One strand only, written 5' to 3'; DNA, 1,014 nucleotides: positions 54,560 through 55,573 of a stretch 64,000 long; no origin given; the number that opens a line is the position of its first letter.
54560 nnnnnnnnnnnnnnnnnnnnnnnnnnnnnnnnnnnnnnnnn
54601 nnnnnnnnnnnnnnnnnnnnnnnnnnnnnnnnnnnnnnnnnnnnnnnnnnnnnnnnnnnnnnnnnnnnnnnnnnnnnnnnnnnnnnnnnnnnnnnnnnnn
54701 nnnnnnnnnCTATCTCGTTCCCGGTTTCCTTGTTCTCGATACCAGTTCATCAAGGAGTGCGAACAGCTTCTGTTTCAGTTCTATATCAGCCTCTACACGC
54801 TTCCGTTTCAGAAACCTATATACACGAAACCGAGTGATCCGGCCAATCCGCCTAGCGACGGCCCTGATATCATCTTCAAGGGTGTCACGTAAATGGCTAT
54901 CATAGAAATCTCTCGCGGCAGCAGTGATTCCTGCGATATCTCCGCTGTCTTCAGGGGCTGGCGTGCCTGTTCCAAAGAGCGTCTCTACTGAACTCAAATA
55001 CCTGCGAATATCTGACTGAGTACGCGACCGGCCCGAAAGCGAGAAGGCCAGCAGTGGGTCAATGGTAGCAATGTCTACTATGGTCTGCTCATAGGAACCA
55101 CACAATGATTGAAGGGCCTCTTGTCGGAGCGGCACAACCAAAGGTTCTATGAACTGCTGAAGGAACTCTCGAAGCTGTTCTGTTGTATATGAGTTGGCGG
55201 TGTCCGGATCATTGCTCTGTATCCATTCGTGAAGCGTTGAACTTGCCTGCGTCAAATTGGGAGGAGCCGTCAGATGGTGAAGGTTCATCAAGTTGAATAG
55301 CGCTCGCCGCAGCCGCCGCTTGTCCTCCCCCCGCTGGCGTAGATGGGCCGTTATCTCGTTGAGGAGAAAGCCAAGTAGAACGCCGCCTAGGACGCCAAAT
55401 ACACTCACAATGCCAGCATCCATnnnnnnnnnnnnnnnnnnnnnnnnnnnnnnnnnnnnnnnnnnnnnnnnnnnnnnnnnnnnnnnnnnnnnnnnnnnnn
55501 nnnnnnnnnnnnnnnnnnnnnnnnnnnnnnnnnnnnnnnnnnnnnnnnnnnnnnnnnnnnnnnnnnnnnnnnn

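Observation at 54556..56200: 1.5-kb ORFan islet bounded by a 26-nt direct repeat of the tRNA-Arg 3' end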

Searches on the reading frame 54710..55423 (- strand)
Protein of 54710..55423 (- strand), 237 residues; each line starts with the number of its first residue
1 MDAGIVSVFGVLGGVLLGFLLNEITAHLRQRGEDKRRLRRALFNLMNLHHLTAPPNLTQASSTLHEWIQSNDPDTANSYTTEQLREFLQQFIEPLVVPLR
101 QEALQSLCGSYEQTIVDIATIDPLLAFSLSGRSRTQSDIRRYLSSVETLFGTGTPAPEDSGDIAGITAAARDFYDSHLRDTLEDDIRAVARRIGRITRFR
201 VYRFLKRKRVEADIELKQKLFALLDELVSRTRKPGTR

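Call 6: search_protein_families(library=pfam, proteins=[window:54710-55423:-], max_evalue=1)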
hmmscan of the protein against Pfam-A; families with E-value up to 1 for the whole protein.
window:54710-55423:- (237 aa): 1 family
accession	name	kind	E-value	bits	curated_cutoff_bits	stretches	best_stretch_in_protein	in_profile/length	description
PF20653.3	COG6_C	-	0.13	11.4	26.4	1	49-103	238-295/462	Conserved Oligomeric Golgi complex subunit 6, C-terminal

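Call 7: search_protein_families(library=padloc, proteins=[window:54710-55423:-], max_evalue=1)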
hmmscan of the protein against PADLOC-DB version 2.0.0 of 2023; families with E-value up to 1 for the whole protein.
window:54710-55423:- (237 aa): 1 family
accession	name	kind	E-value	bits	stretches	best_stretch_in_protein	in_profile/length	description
PDLC04151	HEC-05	-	0.0081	12.9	1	34-84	512-562/600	-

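Call 8: search_protein_families(library=phrogs, proteins=[window:54710-55423:-], max_evalue=1)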
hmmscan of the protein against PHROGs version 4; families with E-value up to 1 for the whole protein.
window:54710-55423:- (237 aa): 1 family
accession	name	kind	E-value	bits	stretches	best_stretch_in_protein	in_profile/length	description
phrog_26937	-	unknown function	0.76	10.6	1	22-50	3-31/52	-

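Call 9: search_protein_families(library=ncbifam, proteins=[window:54710-55423:-], max_evalue=1)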
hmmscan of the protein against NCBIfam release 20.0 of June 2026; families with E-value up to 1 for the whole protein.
window:54710-55423:- (237 aa): 1 family
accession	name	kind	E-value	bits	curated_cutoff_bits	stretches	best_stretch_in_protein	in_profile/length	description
NF052614.1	AB_fold_OlsI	equivalog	0.17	11.4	385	1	51-93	46-87/272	ornithine lipid biosynthesis O-acyltransferase OlsI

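Call 10: find_homologous_proteins(query=window:54710-55423:-, max_evalue=0.01)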
Query window:54710-55423:- (237 aa): 3 proteins with E <= 0.01 among 1385 candidates.
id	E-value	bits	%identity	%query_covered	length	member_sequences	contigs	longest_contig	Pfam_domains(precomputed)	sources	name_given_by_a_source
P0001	7.8e-150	515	100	100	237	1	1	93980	-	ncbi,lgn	-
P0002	1.6e-95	337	69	100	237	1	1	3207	-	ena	-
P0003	3.0e-61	225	52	98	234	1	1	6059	-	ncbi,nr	ncbi:MAG: hypothetical protein GY867_05505 [bacterium]|nr:hypothetical protein [bacterium]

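Call 12: find_encoding_contigs(protein=P0002, flank=10000)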
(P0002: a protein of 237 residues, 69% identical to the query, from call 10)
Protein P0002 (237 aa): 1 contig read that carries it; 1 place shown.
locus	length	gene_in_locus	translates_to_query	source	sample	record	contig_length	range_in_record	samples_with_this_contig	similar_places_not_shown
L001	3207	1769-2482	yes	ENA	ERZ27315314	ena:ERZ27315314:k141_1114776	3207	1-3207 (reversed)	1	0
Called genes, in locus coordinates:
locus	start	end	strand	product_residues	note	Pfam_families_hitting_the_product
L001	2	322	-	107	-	?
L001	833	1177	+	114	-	-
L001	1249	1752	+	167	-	-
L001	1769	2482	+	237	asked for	-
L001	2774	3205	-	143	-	?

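Call 13: find_encoding_contigs(protein=P0003, flank=10000)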
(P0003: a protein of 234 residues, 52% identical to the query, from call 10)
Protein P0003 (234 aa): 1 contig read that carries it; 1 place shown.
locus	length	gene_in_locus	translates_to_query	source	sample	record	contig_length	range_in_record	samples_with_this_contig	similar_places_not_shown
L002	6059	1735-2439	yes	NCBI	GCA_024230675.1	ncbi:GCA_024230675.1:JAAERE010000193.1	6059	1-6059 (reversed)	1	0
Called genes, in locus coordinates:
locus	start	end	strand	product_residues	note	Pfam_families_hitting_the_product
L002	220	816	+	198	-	-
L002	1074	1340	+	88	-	-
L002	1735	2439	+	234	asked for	-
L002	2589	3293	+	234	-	-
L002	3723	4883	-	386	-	PF24517:CBM96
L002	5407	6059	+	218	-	PF00171:Aldedh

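Call 14: find_encoding_contigs(protein=P0001, flank=10000)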
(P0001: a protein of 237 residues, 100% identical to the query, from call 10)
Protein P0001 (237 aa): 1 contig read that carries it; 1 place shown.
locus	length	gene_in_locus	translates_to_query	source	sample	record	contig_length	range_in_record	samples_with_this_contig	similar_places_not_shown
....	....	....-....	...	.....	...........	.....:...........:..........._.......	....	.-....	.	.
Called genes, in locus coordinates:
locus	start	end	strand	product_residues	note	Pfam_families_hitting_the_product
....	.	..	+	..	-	?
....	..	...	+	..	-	-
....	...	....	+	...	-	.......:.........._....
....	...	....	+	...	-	-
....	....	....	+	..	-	-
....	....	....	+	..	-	-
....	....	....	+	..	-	-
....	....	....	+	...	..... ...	-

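Call 37: search_protein_representatives(alignment_id=A1)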
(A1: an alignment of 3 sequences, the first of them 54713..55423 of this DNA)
Query: 3 sequences, 237 profile positions. Proteins with E-value up to 0.001 (for the whole library): 517; up to 1e-10: 131; up to 1e-30: 6. The best 150 are listed.
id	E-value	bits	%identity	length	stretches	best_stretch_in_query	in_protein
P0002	1.6e-133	460.2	-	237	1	1-237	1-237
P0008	3.9e-67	242.9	-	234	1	1-232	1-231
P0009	6.5e-64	232.3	-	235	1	1-232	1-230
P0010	1.9e-60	221.0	-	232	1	1-230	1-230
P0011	1.4e-59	218.2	-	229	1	1-229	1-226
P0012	3.6e-35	138.3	-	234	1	5-223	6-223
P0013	2.9e-28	115.7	-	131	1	1-115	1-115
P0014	1.7e-25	106.6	-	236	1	1-227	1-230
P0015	2.0e-23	99.8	-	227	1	12-227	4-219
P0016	3.7e-22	95.7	-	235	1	8-217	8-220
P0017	5.1e-22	95.2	-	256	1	6-229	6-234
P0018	7.0e-22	94.7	-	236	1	12-221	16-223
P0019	8.5e-22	94.5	-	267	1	5-232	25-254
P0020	3.6e-21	92.4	-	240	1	11-215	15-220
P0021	1.0e-20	90.9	-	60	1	1-59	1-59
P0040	1.1e-16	77.7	-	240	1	9-230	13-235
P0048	1.1e-15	74.5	-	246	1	4-218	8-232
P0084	1.0e-12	64.7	-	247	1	7-232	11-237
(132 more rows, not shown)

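Call 40: search_protein_families(library=pfam, alignment_id=A4, max_evalue=0.01)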
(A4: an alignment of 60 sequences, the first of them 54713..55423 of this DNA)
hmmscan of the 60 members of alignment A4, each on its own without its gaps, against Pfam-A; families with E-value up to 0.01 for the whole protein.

A. member 1, window:54713-55423:- (237 aa): 0 families

B. families by the number of members that match (of 60 scanned): 17 families
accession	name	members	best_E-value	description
PF06305.16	LapA_dom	2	0.0042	Lipopolysaccharide assembly protein A domain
PF18519.6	Sgf11_N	1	9.1e-05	SAGA-associated factor 11 N-terminal domain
PF17114.10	Nod1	1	0.001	Gef2-related medial cortical node protein Nod1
PF12209.13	SAC3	1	0.0017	Leucine permease transcriptional regulator helical domain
PF02108.21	FliH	1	0.003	Flagellar assembly protein FliH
PF01594.21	AI-2E_transport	1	0.0031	AI-2E family transporter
PF13084.11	DUF3943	1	0.0036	Domain of unknown function (DUF3943)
PF24941.1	DUF7757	1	0.0045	Domain of unknown function (DUF7757)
PF03883.20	H2O2_YaaD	1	0.0046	Peroxide stress protein YaaA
PF12732.12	YtxH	1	0.0056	YtxH-like protein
PF03962.21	Mnd1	1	0.0058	Mnd1 HTH domain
PF09139.17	Tam41_Mmp37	1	0.0066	Phosphatidate cytidylyltransferase, mitochondrial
PF02055.22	Glyco_hydro_30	1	0.0067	Glycosyl hydrolase family 30 TIM-barrel domain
PF20654.3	Sec3_C-term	1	0.0077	Exocyst complex component Sec3, C-terminal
PF08302.16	tRNA_lig_CPD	1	0.0079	Fungal tRNA ligase phosphodiesterase domain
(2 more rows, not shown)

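Call 41: search_protein_families(library=padloc, alignment_id=A4, max_evalue=0.01)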
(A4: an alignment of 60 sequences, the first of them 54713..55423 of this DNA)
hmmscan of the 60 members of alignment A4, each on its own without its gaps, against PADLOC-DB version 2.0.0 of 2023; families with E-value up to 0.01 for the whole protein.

A. member 1, window:54713-55423:- (237 aa): 1 family
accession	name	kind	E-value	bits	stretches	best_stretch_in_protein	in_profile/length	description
PDLC04151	HEC-05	-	0.0081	12.9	0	34-84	512-562/600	-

B. families by the number of members that match (of 60 scanned): 14 families
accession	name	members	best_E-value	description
PDLC01260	Csm2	2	0.00018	CAS-III-A; effector_SS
PDLC03771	RT_UG32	1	0.00037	DRT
PDLC03842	LeoB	1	0.0013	-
PDLC02935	PRTase_III-A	1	0.0013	-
PDLC01061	C3a76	1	0.0014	Unknown function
PDLC04996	PDC-S32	1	0.002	-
PDLC03841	LeoBC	1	0.0022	-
PDLC01012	Csm2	1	0.0031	Csm2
PDLC00636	ZorA2|ZorA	1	0.0033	MotA/ExbB/TolQ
PDLC04340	PDC-M03A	1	0.0039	-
PDLC02059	Cas10g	1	0.0042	-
PDLC04953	PDC-S19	1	0.0044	-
PDLC04891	PDC-S06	1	0.0046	-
PDLC04151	HEC-05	1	0.0081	-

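Call 42: search_solved_structures(query=A4, max_evalue=1)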
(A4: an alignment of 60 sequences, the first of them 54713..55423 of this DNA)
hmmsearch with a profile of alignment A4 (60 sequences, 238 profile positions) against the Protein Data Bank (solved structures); distinct sequences matched with E-value up to 1: 9.
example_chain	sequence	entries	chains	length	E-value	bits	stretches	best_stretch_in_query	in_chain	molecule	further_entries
8hw5_A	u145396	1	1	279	0.011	18.6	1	132-227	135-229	CP312R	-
7yeq_A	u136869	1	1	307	0.014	18.3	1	132-227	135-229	CP312R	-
5cwd_A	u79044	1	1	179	0.032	17.1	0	160-235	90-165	Designed helical repeat protein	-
1j36_A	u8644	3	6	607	0.21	14.4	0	145-206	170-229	angiotensin converting enzyme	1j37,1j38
6spe_t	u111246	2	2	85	0.26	14.1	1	69-116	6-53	30S ribosomal protein S20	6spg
6spc_t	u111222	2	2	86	0.26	14.1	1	69-116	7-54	30S ribosomal protein S20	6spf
2ke4_A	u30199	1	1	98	0.27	14.1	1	69-154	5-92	Cdc42-interacting protein 4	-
7unr_t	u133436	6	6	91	0.29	14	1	69-116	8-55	30S ribosomal protein S20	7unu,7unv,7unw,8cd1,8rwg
6dlc_A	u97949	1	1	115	0.31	13.8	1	140-235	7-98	Designed protein DHD1:234_A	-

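Call 43: find_homologous_proteins(query=A4, max_evalue=0.00001)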
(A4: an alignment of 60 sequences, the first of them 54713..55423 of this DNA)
Query A4 (60 sequences) (237 aa, profile of the alignment): 33 proteins with E <= 0.00001 among 8000 candidates.
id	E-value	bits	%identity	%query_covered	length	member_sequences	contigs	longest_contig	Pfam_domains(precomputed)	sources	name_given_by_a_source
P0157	4.0e-78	280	28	90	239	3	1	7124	-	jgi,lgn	jgi:hypothetical protein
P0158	1.2e-77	279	28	90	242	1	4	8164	-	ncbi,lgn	-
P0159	1.4e-77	279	26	90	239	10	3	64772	-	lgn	-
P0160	3.5e-77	277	26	84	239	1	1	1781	-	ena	-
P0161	5.6e-77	277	25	90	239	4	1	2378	-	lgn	-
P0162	1.4e-76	275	24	91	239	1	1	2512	-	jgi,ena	-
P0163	1.6e-76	275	27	90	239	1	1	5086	-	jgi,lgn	jgi:hypothetical protein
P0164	1.5e-75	272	25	90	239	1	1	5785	-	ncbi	-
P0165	2.9e-75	271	25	90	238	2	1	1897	-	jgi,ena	-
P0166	7.0e-75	270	24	90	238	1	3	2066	-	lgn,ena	-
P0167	1.8e-74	268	24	95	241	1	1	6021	-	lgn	-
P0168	1.9e-74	268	26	92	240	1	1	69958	-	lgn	-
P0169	3.8e-74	267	25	95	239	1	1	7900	-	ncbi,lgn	-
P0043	3.6e-72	261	25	94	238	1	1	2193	-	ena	-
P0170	1.2e-71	259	24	90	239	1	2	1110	-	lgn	-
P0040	8.0e-69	250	28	94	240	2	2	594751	-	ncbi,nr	ncbi:MAG: hypothetical protein HRT58_21890 [Crocinitomicaceae bacterium]|nr:hypothetical protein [Fl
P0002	2.0e-65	239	69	100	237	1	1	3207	-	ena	-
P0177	2.3e-64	235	25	92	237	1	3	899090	-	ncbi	ncbi:MAG: hypothetical protein Crog4KO_01680 [Crocinitomicaceae bacterium]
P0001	4.8e-64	234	100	100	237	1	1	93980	-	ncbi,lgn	-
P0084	1.6e-59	220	23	92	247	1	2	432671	-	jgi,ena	jgi:hypothetical protein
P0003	4.6e-57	211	52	98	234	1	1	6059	-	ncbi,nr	ncbi:MAG: hypothetical protein GY867_05505 [bacterium]|nr:hypothetical protein [bacterium]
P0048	3.7e-54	202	22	82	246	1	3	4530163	-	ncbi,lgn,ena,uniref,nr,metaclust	ncbi:hypothetical protein MATR_26870 [Marivirga tractuosa]|uniref:Uncharacterized protein n=1 Tax=Ma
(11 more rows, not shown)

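Call 44: find_encoding_contigs(protein=P0048, flank=8000, max_places=2)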
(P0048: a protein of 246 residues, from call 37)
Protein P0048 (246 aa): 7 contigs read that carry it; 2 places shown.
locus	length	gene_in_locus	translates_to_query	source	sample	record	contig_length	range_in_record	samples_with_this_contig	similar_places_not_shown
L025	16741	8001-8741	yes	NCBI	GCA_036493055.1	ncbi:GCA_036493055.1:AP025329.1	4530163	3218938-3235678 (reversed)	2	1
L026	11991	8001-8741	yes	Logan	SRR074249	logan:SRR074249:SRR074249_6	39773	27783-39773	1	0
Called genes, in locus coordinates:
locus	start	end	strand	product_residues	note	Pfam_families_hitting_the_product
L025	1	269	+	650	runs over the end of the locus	PF13727:CoA_binding_3, PF01073:3Beta_HSD, PF01370:Epimerase, PF02719:Polysacc_synt_2, PF04321:RmlD_sub_bind, PF07993:NAD_binding_4 (weak), PF08659:KR (weak), PF16363:GDP_Man_Dehyd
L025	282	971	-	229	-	PF00293:NUDIX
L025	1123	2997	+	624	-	PF00005:ABC_tran, PF02463:SMC_N (weak), PF03193:RsgA_GTPase (faint), PF13555:AAA_29 (faint), PF01926:MMR_HSR1 (faint), PF12848:ABC_tran_Xtn, PF00005:ABC_tran, PF16326:ABC_tran_CTD, +2 more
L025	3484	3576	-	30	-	-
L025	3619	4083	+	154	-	PF22014:DUF6932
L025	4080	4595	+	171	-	PF01381:HTH_3, PF13443:HTH_26 (faint)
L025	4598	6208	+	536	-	PF00515:TPR_1 (faint), PF01656:CbiA (weak), PF10609:ParA, PF13431:TPR_17 (faint), PF13614:AAA_31 (weak), PF13428:TPR_14 (faint), PF07719:TPR_2 (faint), PF13181:TPR_8 (faint), +3 more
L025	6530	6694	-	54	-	-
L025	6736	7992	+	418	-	PF13576:Pentapeptide_3 (weak)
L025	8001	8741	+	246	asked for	-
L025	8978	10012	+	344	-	-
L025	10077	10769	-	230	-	-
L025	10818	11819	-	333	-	-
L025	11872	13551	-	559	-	PF18733:HEPN_LA2681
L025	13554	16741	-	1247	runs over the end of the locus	PF23653:DUF7149, PF25120:DUF7814, PF20473:MmeI_Mtase (weak), PF07669:Eco57I, PF12950:TaqI_C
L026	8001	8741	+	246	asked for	-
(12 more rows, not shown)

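Call 45: find_encoding_contigs(protein=P0040, flank=8000, max_places=2)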
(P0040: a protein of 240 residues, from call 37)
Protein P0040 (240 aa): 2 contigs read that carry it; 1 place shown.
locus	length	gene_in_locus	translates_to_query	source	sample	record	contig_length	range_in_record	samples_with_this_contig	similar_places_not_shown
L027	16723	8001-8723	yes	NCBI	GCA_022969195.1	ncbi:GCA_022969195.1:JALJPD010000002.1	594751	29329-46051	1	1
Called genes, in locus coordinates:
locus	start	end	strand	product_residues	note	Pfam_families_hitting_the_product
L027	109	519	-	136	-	-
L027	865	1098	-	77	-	-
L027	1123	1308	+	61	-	PF08845:SymE_toxin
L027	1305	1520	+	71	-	-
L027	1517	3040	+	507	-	PF27228:MTBMA_p00010_2nd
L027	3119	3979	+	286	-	PF13495:Phage_int_SAM_4, PF00589:Phage_integrase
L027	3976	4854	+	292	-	PF00589:Phage_integrase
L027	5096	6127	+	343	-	-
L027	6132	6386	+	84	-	-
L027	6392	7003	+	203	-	-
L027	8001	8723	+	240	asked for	-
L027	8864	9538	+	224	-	-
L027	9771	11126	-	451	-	PF13289:SIR2_2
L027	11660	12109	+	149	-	-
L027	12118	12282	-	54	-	-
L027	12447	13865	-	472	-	PF00078:RVT_1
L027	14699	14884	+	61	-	PF08845:SymE_toxin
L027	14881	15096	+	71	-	-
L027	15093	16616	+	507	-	PF27228:MTBMA_p00010_2nd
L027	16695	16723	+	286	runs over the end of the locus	PF13495:Phage_int_SAM_4, PF00589:Phage_integrase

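Call 46: find_encoding_contigs(protein=P0084, flank=8000, max_places=2)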
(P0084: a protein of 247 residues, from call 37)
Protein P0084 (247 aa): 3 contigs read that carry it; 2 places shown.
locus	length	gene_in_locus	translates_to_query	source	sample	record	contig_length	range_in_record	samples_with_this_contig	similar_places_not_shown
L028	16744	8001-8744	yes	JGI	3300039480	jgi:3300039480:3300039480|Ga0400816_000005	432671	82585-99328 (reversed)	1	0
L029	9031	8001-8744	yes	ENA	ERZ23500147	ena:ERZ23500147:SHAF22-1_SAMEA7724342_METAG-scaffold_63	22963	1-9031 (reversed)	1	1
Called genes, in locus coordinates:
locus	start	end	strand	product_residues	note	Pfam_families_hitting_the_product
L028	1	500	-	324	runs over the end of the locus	PF00291:PALP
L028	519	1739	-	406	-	PF00155:Aminotran_1_2, PF00266:Aminotran_5 (faint), PF01053:Cys_Met_Meta_PP (weak)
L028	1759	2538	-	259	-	PF05721:PhyH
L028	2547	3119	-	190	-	PF02775:TPP_enzyme_C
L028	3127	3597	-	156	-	PF02776:TPP_enzyme_N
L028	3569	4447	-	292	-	PF13714:PEP_mutase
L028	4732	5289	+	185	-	-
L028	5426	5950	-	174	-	-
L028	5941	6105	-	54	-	-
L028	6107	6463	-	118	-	-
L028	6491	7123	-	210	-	PF00717:Peptidase_S24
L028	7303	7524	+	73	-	PF09954:DUF2188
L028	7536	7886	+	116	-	PF07411:DUF1508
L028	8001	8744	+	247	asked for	-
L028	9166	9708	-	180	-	-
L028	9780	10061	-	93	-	-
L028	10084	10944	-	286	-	PF13479:AAA_24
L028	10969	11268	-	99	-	-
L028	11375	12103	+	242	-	PF01381:HTH_3, PF00717:Peptidase_S24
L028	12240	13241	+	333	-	PF03255:ACCA, PF01039:Carboxyl_trans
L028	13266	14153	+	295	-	PF00701:DHDPS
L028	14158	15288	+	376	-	PF00756:Esterase, PF12146:Hydrolase_4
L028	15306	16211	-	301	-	PF23023:Anti-Pycsar_Apyc1, PF00753:Lactamase_B, PF13691:Lactamase_B_4 (weak), PF12706:Lactamase_B_2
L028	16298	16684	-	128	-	PF01740:STAS, PF13466:STAS_2 (weak)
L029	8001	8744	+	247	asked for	-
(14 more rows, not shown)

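Call 56: predict_structure(alignment_id=A4)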
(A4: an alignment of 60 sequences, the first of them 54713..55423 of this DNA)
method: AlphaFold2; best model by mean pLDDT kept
length: 237 residues; sequences in the alignment: 60
mean_pLDDT: 92.4   pTM: 0.83
mean pLDDT of the five models: 92.4, 92.2, 90.8, 89.9, 89.3
residues with pLDDT >= 90: 191; 70-90: 42; 50-70: 3; < 50: 1
segments of 3 or more residues with pLDDT < 50: none
pLDDT, mean of each block of 10 residues (from residue 1): 89 98 97 97 97 91 95 95 93 91 94 96 96 92 90 77 88 94 97 98 93 86 93 71
secondary structure, 60 per line:
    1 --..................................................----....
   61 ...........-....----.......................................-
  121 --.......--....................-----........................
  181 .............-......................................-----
elements in order: H3-52 H57-71 H73-76 H81-119 H123-129 H132-151 H157-193 H195-232

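Call 59: fold_search(model_id=the predicted structure, library=pdb)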
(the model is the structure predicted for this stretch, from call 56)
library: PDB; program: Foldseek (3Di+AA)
matches with E <= 10: 204; with E <= 0.001: 0
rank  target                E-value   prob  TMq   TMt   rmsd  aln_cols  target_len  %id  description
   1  7ung_D0               3.5e-01  0.33  0.24  0.22  28.2       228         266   14  48-nm repeat of the human respiratory doublet microtubule (released 2022-10-05)
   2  7jh5_A                7.5e-01  0.11  0.18  0.15  16.4       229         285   14  Co-LOCKR: de novo designed protein switch (released 2020-09-02)
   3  7jh5_B                9.3e-01  0.10  0.18  0.16  16.9       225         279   15  Co-LOCKR: de novo designed protein switch (released 2020-09-02)
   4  7aan_B                1.0e+00  0.18  0.24  0.21  36.7       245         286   13  Crystal structure of the F-BAR domain of PSTIPIP1 (released 2022-02-23)
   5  8e0n_B                1.0e+00  0.14  0.18  0.23  20.3       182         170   16  Homotrimeric variant of tcTRP9, BGL18 (released 2023-04-12)
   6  5gtm_A                1.1e+00  0.08  0.16  0.10  21.9       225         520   11  Modified human MxA, nucleotide-free form (released 2017-05-31)
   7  9cpb_6T               1.3e+00  0.06  0.14  0.14  35.1       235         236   12  Atomic model of bovine Fallopian tube cilia doublet microtubule (48-nm periodicity) (released 2024-10-30)
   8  8j0h_C                1.3e+00  0.44  0.30  0.46   8.1       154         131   16  Crystal structure of the fission yeast Rex1BD protein(C4H3.06) (released 2023-11-01)
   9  7aam_B                1.3e+00  0.15  0.24  0.20  36.9       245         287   13  Crystal structure of the F-BAR domain of PSTIPIP1 bound to the CTH domain of the phosphatase LYP (released 2022-02-23)
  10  8e0n_E                1.3e+00  0.13  0.18  0.23  20.2       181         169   16  Homotrimeric variant of tcTRP9, BGL18 (released 2023-04-12)
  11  4tql_A                1.6e+00  0.25  0.27  0.27  29.0       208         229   13  Computationally designed three helix bundle (released 2014-10-15)
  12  8i21_B                1.6e+00  0.08  0.16  0.15  48.2       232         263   15  Cryo-EM structure of 6-subunit Smc5/6 arm region (released 2024-06-26)
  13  8i4v_B                1.6e+00  0.08  0.17  0.16  37.8       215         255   21  Cryo-EM structure of 5-subunit Smc5/6 arm region (released 2024-06-26)
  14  4nqi_C                1.8e+00  0.13  0.23  0.24  28.8       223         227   15  Structure of the N-terminal I-BAR domain (1-259) of D.Discoideum IBARa (released 2014-02-05)
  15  9e5c_1i               1.9e+00  0.14  0.25  0.13  32.1       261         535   13  Cryo-EM structure of 96 nm repeat of microtubule doublet from T. brucei flagellum (released 2025-03-12)
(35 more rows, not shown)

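Call 65: find_related_loci(query=A1, collection=viral_contigs, flank=8000)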
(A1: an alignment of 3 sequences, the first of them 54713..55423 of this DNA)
Query A1 (237 aa) in viral_contigs; peptide patterns used: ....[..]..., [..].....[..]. (x = any residue, [..] = any of these).
73 stretches matched a pattern, but none encodes a relative of the query by tblastn (E <= 1e-3).
